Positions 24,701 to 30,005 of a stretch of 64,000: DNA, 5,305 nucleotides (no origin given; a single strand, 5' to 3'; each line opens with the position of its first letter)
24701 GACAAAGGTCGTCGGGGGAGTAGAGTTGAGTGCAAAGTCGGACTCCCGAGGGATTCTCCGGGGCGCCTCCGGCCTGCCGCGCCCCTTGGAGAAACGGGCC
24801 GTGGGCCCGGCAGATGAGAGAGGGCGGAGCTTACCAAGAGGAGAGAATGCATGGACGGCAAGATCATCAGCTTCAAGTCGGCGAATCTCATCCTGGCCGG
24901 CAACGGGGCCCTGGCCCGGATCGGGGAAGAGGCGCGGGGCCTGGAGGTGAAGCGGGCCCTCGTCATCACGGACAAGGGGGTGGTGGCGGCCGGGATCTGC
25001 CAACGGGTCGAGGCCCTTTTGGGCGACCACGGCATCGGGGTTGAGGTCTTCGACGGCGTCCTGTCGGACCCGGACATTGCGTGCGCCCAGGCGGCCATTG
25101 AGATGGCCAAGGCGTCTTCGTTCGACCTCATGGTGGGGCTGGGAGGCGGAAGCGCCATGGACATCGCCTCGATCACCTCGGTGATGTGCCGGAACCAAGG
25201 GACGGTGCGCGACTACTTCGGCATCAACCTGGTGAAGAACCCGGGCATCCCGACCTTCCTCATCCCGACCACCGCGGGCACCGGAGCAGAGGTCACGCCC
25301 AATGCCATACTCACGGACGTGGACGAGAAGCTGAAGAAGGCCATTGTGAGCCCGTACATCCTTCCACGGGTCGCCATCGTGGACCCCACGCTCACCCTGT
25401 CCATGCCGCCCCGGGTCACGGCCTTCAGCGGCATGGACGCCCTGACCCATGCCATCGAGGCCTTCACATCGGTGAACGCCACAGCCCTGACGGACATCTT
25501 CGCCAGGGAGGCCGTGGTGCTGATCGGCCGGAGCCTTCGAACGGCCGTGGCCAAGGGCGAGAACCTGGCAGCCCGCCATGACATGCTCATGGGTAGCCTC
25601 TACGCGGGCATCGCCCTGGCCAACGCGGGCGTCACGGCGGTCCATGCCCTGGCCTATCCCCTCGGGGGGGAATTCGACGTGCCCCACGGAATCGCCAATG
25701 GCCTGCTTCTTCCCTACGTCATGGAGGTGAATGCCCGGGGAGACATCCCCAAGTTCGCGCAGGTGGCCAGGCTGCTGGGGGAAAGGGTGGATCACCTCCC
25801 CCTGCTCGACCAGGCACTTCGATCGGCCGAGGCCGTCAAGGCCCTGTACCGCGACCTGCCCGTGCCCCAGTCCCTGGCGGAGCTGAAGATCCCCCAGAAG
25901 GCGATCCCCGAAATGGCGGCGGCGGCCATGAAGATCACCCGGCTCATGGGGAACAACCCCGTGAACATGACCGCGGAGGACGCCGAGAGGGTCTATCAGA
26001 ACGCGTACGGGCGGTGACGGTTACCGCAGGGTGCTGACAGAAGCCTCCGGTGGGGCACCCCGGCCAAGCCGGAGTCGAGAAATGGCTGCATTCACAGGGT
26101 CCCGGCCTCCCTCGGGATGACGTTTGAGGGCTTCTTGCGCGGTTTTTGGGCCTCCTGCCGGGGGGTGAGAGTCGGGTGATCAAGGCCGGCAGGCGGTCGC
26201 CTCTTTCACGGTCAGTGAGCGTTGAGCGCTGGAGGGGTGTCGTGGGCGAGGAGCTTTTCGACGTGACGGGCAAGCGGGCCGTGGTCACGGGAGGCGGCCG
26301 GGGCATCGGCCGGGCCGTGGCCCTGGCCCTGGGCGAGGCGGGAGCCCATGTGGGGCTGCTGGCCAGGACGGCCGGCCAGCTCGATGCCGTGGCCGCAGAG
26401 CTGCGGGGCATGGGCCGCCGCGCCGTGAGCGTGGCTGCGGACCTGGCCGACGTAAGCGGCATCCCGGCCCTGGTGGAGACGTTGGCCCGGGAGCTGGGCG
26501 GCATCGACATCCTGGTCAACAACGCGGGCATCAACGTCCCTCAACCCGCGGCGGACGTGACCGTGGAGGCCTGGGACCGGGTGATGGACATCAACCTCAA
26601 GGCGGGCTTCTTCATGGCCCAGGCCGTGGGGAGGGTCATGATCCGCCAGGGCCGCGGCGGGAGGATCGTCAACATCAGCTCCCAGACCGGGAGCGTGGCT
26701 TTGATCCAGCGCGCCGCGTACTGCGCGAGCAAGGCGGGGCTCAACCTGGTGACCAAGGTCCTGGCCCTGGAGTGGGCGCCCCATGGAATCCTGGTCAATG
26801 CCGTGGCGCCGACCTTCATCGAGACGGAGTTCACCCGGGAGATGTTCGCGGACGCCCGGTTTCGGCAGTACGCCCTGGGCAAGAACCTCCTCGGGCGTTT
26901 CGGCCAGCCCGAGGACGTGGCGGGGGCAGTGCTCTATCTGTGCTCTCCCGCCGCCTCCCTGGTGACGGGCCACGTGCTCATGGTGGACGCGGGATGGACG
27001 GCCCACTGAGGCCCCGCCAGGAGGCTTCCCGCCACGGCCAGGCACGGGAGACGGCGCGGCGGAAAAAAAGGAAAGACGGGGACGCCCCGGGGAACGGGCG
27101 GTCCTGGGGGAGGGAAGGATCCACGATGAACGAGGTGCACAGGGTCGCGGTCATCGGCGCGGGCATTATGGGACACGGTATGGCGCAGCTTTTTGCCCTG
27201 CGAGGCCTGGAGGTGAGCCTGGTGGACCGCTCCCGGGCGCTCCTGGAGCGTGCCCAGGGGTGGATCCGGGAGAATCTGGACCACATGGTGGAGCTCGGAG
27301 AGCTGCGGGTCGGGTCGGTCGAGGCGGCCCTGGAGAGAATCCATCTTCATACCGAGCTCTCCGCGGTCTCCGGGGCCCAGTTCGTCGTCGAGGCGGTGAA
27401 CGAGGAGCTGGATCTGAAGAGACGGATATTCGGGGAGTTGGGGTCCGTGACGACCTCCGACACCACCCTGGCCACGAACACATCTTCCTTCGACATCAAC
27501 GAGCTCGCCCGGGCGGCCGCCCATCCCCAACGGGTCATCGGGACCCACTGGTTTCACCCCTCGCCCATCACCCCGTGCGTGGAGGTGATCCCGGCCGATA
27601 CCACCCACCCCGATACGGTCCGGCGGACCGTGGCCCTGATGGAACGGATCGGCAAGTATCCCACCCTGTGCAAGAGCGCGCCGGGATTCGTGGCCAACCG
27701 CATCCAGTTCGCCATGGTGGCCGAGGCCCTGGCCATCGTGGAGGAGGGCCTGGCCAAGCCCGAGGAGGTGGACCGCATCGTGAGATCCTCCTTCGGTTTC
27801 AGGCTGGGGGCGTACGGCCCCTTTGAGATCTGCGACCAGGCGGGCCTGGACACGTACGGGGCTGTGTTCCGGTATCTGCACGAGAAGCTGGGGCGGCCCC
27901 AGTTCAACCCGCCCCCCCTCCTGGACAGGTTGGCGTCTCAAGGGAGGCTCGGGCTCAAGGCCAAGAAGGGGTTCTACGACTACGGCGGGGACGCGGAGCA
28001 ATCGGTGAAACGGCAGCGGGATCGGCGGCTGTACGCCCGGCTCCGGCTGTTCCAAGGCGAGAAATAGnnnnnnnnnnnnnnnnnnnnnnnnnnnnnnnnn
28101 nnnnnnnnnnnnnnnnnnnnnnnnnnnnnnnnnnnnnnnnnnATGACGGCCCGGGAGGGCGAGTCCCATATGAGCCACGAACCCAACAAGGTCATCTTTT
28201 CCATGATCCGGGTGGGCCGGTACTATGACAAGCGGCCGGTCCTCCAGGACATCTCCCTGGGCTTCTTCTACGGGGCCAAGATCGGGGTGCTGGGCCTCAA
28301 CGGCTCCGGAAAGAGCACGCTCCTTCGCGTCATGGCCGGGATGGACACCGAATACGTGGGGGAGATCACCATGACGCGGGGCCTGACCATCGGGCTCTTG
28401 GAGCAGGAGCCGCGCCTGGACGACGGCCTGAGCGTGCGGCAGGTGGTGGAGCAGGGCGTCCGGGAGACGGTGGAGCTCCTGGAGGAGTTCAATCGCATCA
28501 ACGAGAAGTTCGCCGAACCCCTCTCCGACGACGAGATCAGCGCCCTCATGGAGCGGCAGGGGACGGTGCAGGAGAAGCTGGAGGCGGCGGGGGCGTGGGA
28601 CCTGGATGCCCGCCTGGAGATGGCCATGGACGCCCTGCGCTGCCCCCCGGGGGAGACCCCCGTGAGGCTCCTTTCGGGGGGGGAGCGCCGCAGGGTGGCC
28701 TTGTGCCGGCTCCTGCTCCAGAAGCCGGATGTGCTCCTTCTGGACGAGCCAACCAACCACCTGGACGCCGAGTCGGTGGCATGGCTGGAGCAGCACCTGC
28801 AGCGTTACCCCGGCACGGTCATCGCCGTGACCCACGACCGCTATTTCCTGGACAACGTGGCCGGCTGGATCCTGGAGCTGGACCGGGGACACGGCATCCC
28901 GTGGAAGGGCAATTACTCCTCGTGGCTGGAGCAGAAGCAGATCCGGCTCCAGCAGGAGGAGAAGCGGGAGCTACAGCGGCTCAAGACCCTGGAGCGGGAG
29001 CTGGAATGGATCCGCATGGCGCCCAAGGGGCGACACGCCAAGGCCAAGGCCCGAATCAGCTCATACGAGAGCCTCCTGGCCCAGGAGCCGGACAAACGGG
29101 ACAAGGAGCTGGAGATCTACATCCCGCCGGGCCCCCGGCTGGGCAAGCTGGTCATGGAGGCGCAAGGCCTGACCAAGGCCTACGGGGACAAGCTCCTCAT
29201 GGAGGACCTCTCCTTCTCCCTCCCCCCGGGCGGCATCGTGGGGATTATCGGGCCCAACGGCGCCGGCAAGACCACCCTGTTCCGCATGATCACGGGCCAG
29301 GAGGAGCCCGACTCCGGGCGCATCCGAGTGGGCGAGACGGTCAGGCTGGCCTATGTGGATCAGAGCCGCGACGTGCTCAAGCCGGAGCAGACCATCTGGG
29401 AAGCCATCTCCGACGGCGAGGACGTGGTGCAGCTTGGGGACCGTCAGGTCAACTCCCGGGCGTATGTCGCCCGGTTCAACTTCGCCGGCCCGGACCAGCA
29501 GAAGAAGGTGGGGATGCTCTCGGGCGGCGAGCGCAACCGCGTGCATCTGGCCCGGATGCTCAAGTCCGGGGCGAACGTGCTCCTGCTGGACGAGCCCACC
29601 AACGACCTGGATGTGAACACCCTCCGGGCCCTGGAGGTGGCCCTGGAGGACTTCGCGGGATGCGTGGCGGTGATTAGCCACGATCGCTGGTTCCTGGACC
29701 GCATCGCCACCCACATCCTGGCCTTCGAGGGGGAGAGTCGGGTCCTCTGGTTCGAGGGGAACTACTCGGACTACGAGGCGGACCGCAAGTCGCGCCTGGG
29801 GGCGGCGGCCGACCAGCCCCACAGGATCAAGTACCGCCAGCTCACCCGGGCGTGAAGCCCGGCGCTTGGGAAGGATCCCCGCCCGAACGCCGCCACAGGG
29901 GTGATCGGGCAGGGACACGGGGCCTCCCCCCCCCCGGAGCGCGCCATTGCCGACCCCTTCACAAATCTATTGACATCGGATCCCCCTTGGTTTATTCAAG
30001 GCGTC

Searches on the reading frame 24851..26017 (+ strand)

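Call 43: search_protein_families(library=pfam, proteins=[window:24851-26017:+], max_evalue=0.00001)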
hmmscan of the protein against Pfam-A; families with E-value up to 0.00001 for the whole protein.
window:24851-26017:+ (388 aa): 3 families
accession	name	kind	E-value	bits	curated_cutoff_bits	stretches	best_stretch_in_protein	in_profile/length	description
PF25137.1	ADH_Fe_C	-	1.7e-52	178.4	27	1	190-386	1-194/194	Fe-containing alcohol dehydrogenase family, C-terminal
PF00465.25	Fe-ADH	-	9.8e-47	159.1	31.3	1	14-179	4-168/168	Iron-containing alcohol dehydrogenase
PF13685.12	Fe-ADH_2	-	8.7e-10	39.2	28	1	17-111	3-95/149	Iron-containing alcohol dehydrogenase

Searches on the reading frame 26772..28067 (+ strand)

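Call 43: search_protein_families(library=pfam, proteins=[window:26772-28067:+], max_evalue=0.00001)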
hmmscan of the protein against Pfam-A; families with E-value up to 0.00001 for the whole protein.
window:26772-28067:+ (431 aa): 2 families
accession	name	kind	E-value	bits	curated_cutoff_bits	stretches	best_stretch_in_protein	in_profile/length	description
PF02737.24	3HCDH_N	-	4.9e-55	186.7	22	1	125-301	2-178/180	3-hydroxyacyl-CoA dehydrogenase, NAD binding domain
PF00725.27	3HCDH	-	3.2e-29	101.7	22.1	1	305-404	1-97/97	3-hydroxyacyl-CoA dehydrogenase, C-terminal domain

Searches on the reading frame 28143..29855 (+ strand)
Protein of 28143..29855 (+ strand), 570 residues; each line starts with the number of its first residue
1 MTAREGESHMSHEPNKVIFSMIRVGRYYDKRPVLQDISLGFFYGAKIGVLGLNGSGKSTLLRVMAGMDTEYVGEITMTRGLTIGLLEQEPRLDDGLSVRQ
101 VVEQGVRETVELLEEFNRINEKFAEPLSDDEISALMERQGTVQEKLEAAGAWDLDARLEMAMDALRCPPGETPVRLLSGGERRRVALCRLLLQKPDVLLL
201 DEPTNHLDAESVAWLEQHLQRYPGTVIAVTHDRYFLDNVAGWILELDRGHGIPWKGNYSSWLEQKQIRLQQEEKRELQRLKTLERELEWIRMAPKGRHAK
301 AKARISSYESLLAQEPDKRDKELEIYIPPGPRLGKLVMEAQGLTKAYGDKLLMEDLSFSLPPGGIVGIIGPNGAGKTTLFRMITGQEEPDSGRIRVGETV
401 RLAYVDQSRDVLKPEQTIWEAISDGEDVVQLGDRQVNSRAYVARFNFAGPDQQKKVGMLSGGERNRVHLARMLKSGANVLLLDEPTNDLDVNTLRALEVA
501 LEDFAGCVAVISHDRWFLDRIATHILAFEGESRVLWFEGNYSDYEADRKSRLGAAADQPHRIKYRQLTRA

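Call 43: search_protein_families(library=pfam, proteins=[window:28143-29855:+], max_evalue=0.00001)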
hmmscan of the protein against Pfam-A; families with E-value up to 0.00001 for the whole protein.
window:28143-29855:+ (570 aa): 5 families
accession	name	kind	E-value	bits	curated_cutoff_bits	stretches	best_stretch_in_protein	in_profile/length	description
PF00005.33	ABC_tran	-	2.4e-55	187.3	25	2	354-487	2-137/137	ABC transporter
PF13304.12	AAA_21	-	5.6e-17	63.2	27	0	171-237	232-304/304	AAA domain, putative AbiEii toxin, Type IV TA system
PF12848.13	ABC_tran_Xtn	-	3.9e-14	52.9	25.9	1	244-321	1-81/85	ABC transporter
PF02463.25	SMC_N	-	1.6e-08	34.7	40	0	128-238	119-204/220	RecF/RecN/SMC N terminal domain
PF13476.12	AAA_23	-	1.4e-07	32.8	27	0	355-384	12-40/201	AAA domain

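Call 46: find_related_loci(query=window:28143-29855:+, collection=genome_contigs, flank=100)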
Query window:28143-29855:+ (570 aa) in genome_contigs; peptide patterns used: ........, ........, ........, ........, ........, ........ (x = any residue, [..] = any of these).
600 stretches matched a pattern (row limit reached: there are more); 598 encode a relative of the query (tblastn E <= 1e-3); the best 80 are kept; 80 distinct loci.
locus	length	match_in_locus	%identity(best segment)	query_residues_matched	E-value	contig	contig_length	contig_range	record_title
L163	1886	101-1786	78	8-569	0e+0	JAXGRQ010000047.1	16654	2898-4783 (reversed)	MAG: Syntrophales bacterium isolate AnMBR.bin353 bin353_47, whole genome shotgun sequence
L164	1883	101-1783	79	10-570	0e+0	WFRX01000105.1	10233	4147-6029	MAG: bacterium isolate S015_6 k151_1282299, whole genome shotgun sequence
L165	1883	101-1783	77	10-570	0e+0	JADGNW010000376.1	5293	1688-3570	MAG: Blastocatellia bacterium isolate Chersky_418 k127_14922538, whole genome shotgun sequence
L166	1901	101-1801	77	3-569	0e+0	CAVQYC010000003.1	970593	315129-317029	MAG: uncultured delta proteobacterium isolate MFD01828.bin.1.64 genome assembly, contig: contig_18962, whole genome shot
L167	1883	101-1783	77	10-570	0e+0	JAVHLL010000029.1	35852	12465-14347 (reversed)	MAG: Thermodesulfovibrionales bacterium isolate Ess09-11 NODE_319_length_35852_cov_463.891751, whole genome shotgun sequ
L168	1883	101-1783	77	10-570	0e+0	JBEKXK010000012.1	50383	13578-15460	MAG: Syntrophales bacterium isolate SPRUCE 64 SPRUCE_64_12, whole genome shotgun sequence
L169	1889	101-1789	76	8-570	0e+0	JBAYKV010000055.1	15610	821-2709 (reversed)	MAG: Syntrophales bacterium isolate SO_2016_GW1_88 scaffold06500_OW334_2016, whole genome shotgun sequence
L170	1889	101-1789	76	8-570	0e+0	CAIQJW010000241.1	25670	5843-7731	MAG: uncultured delta proteobacterium isolate Ja1-D5_bin-237 genome assembly, contig: bin-237:241/332, whole genome shot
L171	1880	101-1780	76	10-569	0e+0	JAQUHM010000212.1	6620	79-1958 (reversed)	MAG: Geobacteraceae bacterium isolate STCSWMC_37 NODE_39429_length_6620_cov_2.288773_ST_CSWMC, whole genome shotgun sequ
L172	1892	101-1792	76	7-570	0e+0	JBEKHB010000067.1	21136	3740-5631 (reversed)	MAG: Syntrophorhabdales bacterium isolate SPRUCE 267 SPRUCE_267_67, whole genome shotgun sequence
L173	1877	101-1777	77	10-569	0e+0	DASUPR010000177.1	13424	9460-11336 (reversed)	MAG TPA_asm: Pyrinomonadaceae bacterium isolate SMAG_U1660 k141_209207, whole genome shotgun sequence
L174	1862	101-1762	77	16-569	0e+0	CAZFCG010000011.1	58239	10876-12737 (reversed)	MAG TPA_asm: uncultured Geobacter sp. isolate SRP239243_co2_338 genome assembly, contig: NODE_630_length_58239_cov_5.059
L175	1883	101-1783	76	10-570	0e+0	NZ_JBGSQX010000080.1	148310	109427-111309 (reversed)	MAG: Desulfococcus sp. isolate JTS-AC343 k141_1532840, whole genome shotgun sequence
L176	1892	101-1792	76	7-570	0e+0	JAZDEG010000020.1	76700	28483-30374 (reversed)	MAG: Pseudomonadota bacterium isolate MEGAHIT-group-0.128 k141_16454510, whole genome shotgun sequence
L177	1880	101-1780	76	9-569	0e+0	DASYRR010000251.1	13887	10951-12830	MAG TPA_asm: Pyrinomonadaceae bacterium isolate SMAG_U4516 k141_1438218, whole genome shotgun sequence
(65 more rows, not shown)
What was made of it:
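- Tried and rejected: The best hits are 78-79% identical and spread over several phyla (call 46).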
